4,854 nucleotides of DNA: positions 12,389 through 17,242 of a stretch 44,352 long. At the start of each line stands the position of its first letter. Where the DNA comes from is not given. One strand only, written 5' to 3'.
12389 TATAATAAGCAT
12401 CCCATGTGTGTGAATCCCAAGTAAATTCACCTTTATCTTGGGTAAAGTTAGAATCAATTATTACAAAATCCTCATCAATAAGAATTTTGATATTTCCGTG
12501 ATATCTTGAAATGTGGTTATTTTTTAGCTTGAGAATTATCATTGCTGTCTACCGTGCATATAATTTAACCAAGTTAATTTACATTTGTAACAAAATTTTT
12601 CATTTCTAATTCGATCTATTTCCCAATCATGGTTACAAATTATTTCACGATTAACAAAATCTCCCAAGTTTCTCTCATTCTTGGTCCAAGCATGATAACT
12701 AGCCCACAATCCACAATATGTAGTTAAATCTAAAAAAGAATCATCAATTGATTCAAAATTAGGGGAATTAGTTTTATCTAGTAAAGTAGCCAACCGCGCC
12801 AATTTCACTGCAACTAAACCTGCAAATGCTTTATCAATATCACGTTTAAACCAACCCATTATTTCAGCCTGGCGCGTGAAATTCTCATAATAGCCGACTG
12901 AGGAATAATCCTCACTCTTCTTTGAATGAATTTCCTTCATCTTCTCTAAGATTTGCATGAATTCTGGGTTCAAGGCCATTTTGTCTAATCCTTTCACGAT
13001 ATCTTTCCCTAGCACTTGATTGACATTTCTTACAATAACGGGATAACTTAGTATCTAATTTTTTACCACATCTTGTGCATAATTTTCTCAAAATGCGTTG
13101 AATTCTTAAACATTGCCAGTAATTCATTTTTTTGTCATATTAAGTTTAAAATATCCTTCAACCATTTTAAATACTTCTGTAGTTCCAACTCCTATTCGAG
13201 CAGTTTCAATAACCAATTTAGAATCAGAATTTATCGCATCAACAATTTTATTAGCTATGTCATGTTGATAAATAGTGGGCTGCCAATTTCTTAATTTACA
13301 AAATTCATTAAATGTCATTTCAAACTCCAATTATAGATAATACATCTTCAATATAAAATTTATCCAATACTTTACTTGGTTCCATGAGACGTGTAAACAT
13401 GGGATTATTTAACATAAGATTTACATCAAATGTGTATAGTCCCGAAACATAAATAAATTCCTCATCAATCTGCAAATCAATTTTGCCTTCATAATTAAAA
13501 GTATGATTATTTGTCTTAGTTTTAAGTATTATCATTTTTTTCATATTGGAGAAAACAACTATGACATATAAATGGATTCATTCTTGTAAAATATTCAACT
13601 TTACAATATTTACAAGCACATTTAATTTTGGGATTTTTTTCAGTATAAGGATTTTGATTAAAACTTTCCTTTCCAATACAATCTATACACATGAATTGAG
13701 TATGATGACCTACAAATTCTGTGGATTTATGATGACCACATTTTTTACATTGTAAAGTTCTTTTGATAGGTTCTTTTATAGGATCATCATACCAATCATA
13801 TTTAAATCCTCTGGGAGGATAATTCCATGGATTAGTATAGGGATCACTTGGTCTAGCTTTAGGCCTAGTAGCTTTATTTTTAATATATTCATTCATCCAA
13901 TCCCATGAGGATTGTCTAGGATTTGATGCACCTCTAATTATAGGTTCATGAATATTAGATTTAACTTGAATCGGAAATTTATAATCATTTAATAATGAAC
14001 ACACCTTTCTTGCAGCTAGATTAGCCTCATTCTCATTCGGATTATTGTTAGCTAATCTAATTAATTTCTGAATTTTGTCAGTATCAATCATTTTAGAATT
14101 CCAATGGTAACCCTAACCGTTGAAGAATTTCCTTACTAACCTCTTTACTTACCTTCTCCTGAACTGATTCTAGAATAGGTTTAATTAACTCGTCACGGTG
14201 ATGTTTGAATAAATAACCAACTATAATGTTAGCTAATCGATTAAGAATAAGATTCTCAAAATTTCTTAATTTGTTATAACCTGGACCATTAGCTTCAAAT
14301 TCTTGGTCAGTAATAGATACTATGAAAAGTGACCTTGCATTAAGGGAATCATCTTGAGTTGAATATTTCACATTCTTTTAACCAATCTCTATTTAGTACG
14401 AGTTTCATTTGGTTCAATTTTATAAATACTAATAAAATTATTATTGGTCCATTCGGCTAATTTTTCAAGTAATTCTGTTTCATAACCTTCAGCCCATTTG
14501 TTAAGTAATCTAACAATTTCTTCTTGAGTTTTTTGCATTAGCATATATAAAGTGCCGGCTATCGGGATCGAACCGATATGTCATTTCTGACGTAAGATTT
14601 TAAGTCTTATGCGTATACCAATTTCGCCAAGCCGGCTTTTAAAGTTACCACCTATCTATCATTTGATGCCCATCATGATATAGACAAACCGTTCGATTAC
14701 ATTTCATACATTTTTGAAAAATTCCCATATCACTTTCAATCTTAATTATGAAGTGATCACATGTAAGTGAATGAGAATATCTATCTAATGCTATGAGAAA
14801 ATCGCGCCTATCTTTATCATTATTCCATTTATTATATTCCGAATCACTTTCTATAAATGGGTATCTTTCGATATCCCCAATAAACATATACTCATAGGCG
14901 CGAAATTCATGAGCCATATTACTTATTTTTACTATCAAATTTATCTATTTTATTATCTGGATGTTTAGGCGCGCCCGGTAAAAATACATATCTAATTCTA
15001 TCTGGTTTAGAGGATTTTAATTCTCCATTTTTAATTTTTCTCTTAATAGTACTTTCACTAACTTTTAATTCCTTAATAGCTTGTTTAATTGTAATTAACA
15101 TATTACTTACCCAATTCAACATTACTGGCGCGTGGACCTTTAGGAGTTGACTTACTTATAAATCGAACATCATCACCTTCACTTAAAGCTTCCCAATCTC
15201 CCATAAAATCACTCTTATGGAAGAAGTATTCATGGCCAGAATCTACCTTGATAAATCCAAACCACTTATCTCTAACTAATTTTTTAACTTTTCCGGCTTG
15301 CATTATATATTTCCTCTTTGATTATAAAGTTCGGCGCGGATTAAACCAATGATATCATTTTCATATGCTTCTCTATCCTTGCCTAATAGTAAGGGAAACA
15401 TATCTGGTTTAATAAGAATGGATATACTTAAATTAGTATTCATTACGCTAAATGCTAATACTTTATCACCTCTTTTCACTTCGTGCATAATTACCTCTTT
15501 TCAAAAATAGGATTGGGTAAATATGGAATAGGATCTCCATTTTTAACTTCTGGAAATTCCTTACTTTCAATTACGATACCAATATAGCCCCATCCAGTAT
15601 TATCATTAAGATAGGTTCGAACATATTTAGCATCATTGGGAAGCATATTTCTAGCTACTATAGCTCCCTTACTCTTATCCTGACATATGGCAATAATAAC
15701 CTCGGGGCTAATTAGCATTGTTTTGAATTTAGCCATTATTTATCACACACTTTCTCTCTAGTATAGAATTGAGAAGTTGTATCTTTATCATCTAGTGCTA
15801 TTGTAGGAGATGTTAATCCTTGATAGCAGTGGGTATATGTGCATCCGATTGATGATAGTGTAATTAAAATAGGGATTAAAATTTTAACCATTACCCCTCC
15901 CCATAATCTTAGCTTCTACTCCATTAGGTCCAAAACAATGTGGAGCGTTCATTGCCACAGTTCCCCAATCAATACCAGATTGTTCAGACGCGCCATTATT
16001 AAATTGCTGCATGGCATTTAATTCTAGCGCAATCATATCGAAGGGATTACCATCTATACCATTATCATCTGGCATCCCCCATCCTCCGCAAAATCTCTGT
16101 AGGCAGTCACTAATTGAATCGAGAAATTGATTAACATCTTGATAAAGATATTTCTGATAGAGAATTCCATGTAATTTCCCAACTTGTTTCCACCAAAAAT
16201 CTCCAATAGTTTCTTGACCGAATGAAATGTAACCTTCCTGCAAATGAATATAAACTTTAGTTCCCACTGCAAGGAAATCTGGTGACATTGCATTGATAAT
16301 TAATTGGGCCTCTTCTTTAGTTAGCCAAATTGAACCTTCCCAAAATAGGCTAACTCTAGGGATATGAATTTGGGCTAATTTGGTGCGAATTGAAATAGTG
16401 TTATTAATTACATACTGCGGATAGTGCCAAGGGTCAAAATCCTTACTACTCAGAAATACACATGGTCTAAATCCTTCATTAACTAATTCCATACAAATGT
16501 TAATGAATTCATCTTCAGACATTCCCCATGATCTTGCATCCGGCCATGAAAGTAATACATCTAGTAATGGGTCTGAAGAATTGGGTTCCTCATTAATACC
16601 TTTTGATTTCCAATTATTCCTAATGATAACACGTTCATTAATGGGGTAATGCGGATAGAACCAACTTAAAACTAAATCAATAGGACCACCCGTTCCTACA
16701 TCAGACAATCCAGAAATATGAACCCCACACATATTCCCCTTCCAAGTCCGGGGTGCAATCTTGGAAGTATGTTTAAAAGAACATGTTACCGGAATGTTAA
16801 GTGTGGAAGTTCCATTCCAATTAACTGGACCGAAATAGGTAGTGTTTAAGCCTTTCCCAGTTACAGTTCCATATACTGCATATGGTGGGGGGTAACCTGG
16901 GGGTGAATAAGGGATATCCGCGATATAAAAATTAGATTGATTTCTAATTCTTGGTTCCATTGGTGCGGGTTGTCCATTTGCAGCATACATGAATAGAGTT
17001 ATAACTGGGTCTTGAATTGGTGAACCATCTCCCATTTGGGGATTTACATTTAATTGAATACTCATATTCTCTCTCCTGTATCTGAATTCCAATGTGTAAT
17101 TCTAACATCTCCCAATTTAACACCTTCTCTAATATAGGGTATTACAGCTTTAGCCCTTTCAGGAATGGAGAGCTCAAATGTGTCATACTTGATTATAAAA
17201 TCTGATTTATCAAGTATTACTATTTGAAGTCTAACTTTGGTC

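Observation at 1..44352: A CGCG-centred GC-rich near-palindrome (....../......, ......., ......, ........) is iterated about every 250 bp in an AT-rich genome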

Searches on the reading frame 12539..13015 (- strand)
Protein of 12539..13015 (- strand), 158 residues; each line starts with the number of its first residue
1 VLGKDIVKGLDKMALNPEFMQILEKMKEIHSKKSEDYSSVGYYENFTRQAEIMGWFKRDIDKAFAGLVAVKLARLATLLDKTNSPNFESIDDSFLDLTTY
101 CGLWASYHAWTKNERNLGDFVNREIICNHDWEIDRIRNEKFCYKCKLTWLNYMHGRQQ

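Call 19: search_protein_families(library=pfam, max_evalue=0.01, proteins=[window:12539-13015:-])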
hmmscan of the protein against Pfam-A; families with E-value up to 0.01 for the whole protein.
window:12539-13015:- (158 aa): 0 families

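Call 41: search_protein_families(library=phrogs, max_evalue=0.001, proteins=[window:12539-13015:-])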
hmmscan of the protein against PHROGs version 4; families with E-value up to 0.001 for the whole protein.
window:12539-13015:- (158 aa): 1 family
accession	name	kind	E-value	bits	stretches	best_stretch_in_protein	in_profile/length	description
phrog_1485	-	unknown function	5.1e-10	40.2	1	11-115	14-107/238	-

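Call 94: search_protein_families(library=ncbifam, max_evalue=0.01, proteins=[window:12539-13015:-])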
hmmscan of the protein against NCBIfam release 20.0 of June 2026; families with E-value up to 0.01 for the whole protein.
window:12539-13015:- (158 aa): 0 families

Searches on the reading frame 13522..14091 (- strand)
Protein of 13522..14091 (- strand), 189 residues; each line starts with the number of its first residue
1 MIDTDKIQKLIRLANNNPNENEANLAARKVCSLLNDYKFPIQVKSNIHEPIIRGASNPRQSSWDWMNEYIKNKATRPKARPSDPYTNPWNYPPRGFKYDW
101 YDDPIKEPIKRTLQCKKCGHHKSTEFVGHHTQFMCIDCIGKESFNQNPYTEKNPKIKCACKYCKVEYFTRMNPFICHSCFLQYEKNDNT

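Call 19: search_protein_families(library=pfam, max_evalue=0.01, proteins=[window:13522-14091:-])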
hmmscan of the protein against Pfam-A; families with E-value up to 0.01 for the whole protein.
window:13522-14091:- (189 aa): 1 family
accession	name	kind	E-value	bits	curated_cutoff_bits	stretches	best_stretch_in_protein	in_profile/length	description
PF10979.13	DUF2786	-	3.3e-07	30.6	23.9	1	5-37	4-36/40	Protein of unknown function (DUF2786)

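Call 41: search_protein_families(library=phrogs, max_evalue=0.001, proteins=[window:13522-14091:-])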
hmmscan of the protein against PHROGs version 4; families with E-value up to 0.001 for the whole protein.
window:13522-14091:- (189 aa): 1 family
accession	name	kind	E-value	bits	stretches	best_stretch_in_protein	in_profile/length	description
phrog_421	-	unknown function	3.8e-05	24.3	1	5-38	11-44/241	unknown function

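Call 94: search_protein_families(library=ncbifam, max_evalue=0.01, proteins=[window:13522-14091:-])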
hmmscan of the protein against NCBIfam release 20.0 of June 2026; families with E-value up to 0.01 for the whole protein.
window:13522-14091:- (189 aa): 0 families

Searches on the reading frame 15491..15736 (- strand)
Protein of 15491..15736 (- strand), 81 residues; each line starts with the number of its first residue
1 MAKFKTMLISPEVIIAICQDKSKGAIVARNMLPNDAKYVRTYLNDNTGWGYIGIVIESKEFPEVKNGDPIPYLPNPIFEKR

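Call 77: search_protein_families(library=pfam, max_evalue=0.01, proteins=[window:15491-15736:-])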
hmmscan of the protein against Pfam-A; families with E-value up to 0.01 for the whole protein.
window:15491-15736:- (81 aa): 0 families

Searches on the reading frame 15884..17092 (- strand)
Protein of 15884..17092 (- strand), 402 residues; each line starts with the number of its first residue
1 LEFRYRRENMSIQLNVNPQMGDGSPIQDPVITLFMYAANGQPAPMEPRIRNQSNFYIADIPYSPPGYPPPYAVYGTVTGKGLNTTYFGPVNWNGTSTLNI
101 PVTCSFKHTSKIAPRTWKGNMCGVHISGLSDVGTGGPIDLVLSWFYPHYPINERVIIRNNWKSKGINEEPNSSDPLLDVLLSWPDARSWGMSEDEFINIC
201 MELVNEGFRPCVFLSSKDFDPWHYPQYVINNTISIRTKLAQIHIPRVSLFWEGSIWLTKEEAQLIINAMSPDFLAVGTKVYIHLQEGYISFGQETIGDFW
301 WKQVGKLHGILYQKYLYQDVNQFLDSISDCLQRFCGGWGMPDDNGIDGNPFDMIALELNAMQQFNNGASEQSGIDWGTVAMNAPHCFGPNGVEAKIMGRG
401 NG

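Call 8: search_protein_families(library=phrogs, proteins=[window:15884-17092:-])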
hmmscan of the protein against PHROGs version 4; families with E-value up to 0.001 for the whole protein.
window:15884-17092:- (402 aa): 0 families

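Call 9: search_protein_families(library=pfam, proteins=[window:15884-17092:-])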
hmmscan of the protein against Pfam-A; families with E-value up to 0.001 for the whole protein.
window:15884-17092:- (402 aa): 0 families

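Call 41: search_protein_families(library=phrogs, max_evalue=0.001, proteins=[window:15884-17092:-])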
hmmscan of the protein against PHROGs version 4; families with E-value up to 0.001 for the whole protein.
window:15884-17092:- (402 aa): 0 families

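Call 81: find_homologous_proteins(query=window:15884-17092:-, max_evalue=0.001)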
Query window:15884-17092:- (402 aa): 90 proteins with E <= 0.001 among 968 candidates.
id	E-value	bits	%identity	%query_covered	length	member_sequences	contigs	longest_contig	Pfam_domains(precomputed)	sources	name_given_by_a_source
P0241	4.2e-238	808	86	98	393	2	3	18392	-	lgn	-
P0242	1.1e-235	800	85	98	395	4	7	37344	-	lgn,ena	-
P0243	2.1e-132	460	55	98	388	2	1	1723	-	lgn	-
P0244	1.5e-129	451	55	98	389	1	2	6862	-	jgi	jgi:hypothetical protein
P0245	5.9e-103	363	47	97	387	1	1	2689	-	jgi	-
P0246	1.5e-88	316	43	97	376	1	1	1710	-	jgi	jgi:hypothetical protein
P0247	2.8e-86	308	49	74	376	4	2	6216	-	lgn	-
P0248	5.5e-77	277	47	74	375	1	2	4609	-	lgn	-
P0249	2.1e-74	269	39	97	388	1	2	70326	-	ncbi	-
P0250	4.6e-74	268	38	97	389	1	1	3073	-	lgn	-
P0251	9.3e-69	250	44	77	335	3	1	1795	-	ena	-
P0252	5.1e-64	235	44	74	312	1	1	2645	-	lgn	-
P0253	2.7e-63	232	44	72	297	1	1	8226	-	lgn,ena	-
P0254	3.6e-63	232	44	72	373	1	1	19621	-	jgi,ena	-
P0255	3.8e-63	232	44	73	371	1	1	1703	-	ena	-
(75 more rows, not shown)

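Call 90: search_solved_structures(query=A2, max_evalue=1)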
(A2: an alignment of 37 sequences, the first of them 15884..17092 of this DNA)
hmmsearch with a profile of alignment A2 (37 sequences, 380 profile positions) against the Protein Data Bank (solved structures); distinct sequences matched with E-value up to 1: 0.

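Call 94: search_protein_families(library=ncbifam, max_evalue=0.01, proteins=[window:15884-17092:-])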
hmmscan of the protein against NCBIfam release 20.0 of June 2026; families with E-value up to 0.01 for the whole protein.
window:15884-17092:- (402 aa): 0 families

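Call 95: predict_structure(alignment_id=A2)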
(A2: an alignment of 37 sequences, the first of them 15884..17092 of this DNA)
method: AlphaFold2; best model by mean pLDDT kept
length: 402 residues; sequences in the alignment: 37
mean_pLDDT: 89.5   pTM: 0.72
mean pLDDT of the five models: 89.5, 88.8, 88.5, 88.3, 86.7
residues with pLDDT >= 90: 279; 70-90: 94; 50-70: 17; < 50: 12
segments of 3 or more residues with pLDDT < 50: 107-111, 167-171
pLDDT, mean of each block of 10 residues (from residue 1): 65 92 84 94 86 90 95 90 83 96 62 79 88 87 95 96 65 79 97 98 95 96 96 98 96 95 98 94 95 84 96 94 96 94 89 92 84 89 93 92 60
secondary structure, 60 per line:
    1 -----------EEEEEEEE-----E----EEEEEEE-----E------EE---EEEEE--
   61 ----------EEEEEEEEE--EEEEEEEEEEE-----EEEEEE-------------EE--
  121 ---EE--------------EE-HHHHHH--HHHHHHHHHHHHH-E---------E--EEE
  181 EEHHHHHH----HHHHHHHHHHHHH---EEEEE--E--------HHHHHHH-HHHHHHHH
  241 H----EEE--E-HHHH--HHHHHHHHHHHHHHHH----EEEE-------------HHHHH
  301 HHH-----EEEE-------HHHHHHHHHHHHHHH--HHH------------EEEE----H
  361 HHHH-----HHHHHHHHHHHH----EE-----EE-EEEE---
elements in order: E12-19 E30-36 E54-58 E71-79 E82-92 E98-103 H143-148 H151-163 E178-182 H183-188 H193-205 E209-213 H225-231 H233-241 E246-248 H253-256 H259-274 E279-282 H296-303 E309-312 H320-334 E352-355 H360-364 H370-381 E396-399

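Call 97: fold_search(model_id=the predicted structure, library=pdb)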
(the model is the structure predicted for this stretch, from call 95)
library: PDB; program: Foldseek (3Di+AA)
matches with E <= 10: 1606; with E <= 0.001: 4
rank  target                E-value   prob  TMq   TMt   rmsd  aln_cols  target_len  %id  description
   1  3zmr_B                1.0e-04  0.98  0.31  0.28  12.1       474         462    9  Bacteroides ovatus GH5 xyloglucanase in complex with a XXXG heptasaccharide (released 2014-01-15)
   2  9gmj                  1.2e-04  1.00  0.31  0.24  17.9       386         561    9  The crystal structure of ManDH5 Selenomethionine derivative at 1.6 Angstroms resolution - a beta-D-Mannanase of GH5 fami (released 2025-09-10)
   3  3zmr_A                4.7e-04  0.96  0.32  0.29  14.2       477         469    8  Bacteroides ovatus GH5 xyloglucanase in complex with a XXXG heptasaccharide (released 2014-01-15)
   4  7osk_A                9.8e-04  1.00  0.26  0.29   5.3       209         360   11  Ignisphaera aggregans GH53 catalytic domain (released 2021-09-29)
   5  4mg4_H                1.0e-03  1.00  0.29  0.43   5.8       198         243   11  Crystal structure of a putative phosphonomutase from Burkholderia cenocepacia J2315 (released 2013-09-25)
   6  3vnk_A                1.0e-03  0.97  0.26  0.34  10.0       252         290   13  Crystal structures of D-Psicose 3-epimerase with D-fructose from Clostridium cellulolyticum H10 (released 2012-08-01)
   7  9u98_B                1.4e-03  0.99  0.36  0.36   8.8       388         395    9  Glycoside hydrolase family 1 beta-glucosidase (E318G mutant) from Streptomyces griseus (sophorose complex) (released 2025-04-16)
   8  8un2_A                1.4e-03  0.91  0.29  0.28  20.2       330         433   13  Microbacterium testaceum C-glucosyl deglycosidase (CGD), wild type (cryo-EM) (released 2025-04-23)
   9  4pgl_B                2.9e-03  0.95  0.27  0.35   9.5       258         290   12  Crystal structure of engineered D-tagatose 3-epimerase PcDTE-ILS6 (released 2014-10-22)
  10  1qvb_A                3.1e-03  0.91  0.28  0.24  11.5       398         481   10  CRYSTAL STRUCTURE OF THE BETA-GLYCOSIDASE FROM THE HYPERTHERMOPHILE THERMOSPHAERA AGGREGANS (released 1999-07-13)
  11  2hk0_A                3.5e-03  0.94  0.26  0.34   9.6       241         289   12  Crystal structure of D-psicose 3-epimerase (DPEase) in the absence of substrate (released 2006-08-29)
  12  3vni_C                3.5e-03  0.89  0.25  0.32  10.1       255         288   13  Crystal structures of D-Psicose 3-epimerase from Clostridium cellulolyticum H10 and its complex with ketohexose sugars (released 2012-08-01)
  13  3tc7                  3.7e-03  0.99  0.25  0.37   6.9       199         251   10  Crystal Structure of Engineered Protein. Northeast Structural Genomics Consortium Target OR62. (released 2011-08-24)
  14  4u3a_B                4.2e-03  0.97  0.36  0.46   7.3       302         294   12  Crystal structure of CtCel5E (released 2015-01-14)
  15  6d2w_B                4.2e-03  0.80  0.30  0.20  12.9       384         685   12  Crystal structure of Prevotella bryantii endo-beta-mannanase/endo-beta-glucanase PbGH26A-GH5A (released 2019-10-16)
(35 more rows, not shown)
